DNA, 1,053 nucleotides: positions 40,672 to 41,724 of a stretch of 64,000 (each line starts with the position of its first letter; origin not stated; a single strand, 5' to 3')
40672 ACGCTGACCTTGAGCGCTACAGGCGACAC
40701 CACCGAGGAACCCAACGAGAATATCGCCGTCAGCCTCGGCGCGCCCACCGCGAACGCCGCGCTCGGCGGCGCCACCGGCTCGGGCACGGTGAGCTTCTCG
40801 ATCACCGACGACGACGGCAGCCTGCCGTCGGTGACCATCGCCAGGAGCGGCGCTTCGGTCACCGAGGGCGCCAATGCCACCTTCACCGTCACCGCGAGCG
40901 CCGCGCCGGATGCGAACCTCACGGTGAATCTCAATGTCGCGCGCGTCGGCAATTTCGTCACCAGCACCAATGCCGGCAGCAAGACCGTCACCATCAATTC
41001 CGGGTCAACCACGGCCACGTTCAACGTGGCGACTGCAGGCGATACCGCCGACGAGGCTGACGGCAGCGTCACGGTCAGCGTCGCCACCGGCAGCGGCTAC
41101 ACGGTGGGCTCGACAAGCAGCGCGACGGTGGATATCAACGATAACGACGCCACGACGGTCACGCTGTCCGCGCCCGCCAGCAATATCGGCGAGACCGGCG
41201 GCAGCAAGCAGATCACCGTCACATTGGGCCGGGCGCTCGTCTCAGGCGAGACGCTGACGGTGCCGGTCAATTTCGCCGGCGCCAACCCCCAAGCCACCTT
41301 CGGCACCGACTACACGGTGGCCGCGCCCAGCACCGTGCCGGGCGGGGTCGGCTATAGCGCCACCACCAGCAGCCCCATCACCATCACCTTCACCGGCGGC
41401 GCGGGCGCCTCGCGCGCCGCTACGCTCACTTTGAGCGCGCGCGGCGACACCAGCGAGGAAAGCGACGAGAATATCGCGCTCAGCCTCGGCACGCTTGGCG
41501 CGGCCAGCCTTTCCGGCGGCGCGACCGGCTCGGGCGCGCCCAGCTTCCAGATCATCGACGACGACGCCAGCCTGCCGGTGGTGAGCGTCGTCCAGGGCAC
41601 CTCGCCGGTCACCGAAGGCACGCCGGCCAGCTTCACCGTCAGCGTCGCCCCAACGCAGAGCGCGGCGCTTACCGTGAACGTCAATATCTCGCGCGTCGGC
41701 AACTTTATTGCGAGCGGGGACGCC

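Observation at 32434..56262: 7942-aa autotransporter whose passenger is built from Calx-beta/Ig-like repeats rather than a beta-helix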

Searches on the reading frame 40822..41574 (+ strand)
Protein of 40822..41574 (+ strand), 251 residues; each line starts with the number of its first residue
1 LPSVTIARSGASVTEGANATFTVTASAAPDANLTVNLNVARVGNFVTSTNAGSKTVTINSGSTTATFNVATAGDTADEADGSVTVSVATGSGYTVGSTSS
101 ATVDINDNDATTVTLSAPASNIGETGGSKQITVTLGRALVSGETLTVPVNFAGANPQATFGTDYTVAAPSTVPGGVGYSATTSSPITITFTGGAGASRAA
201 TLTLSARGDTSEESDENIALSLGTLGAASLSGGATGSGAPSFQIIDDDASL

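Call 31: search_solved_structures(query=A2, max_evalue=1)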
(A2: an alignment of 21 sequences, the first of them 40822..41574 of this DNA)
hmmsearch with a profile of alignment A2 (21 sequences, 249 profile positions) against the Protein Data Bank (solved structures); distinct sequences matched with E-value up to 1: 36.
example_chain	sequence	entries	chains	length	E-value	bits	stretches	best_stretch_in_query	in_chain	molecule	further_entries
9xg1_A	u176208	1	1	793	0.0036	20.1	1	2-110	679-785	Protein-asparaginase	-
9udq_A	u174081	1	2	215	0.014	18.2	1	147-197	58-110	Light Chain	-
9ixv_L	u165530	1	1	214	0.037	16.8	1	147-191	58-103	Light chain from KNIH-88, monoclonal antibody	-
4kvn_L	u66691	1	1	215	0.043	16.6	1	147-197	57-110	Human IgG Light Chain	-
8ume_L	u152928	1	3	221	0.055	16.2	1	147-197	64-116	Fab Light chain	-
7uja_D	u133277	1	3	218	0.063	16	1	147-202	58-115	AM14 Fab light chain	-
7mmn_L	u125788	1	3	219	0.063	16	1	147-202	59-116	AM14 Fab Light Chain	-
6v3p_C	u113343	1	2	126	0.069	15.9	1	4-100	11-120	IgA FC receptor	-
6gg0_L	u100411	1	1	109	0.074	15.8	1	147-191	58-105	light chain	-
1nca_L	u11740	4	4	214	0.11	15.3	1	145-191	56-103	IGG2A-KAPPA NC41 FAB (LIGHT CHAIN)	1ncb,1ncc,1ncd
5v2a_L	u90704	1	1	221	0.12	15.2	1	147-197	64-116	Light chain (kappa) of H7.167 antibody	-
9wfx_C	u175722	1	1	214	0.15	14.8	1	147-196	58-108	Light Chain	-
11ou_L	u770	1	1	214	0.17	14.6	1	148-197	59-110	Omi32 germline light chain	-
11oo_L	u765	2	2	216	0.17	14.6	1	148-197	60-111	Omi32 germline light chain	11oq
4zyk_L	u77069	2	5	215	0.19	14.5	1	147-197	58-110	AM14 light chain | AM14 antibody light chain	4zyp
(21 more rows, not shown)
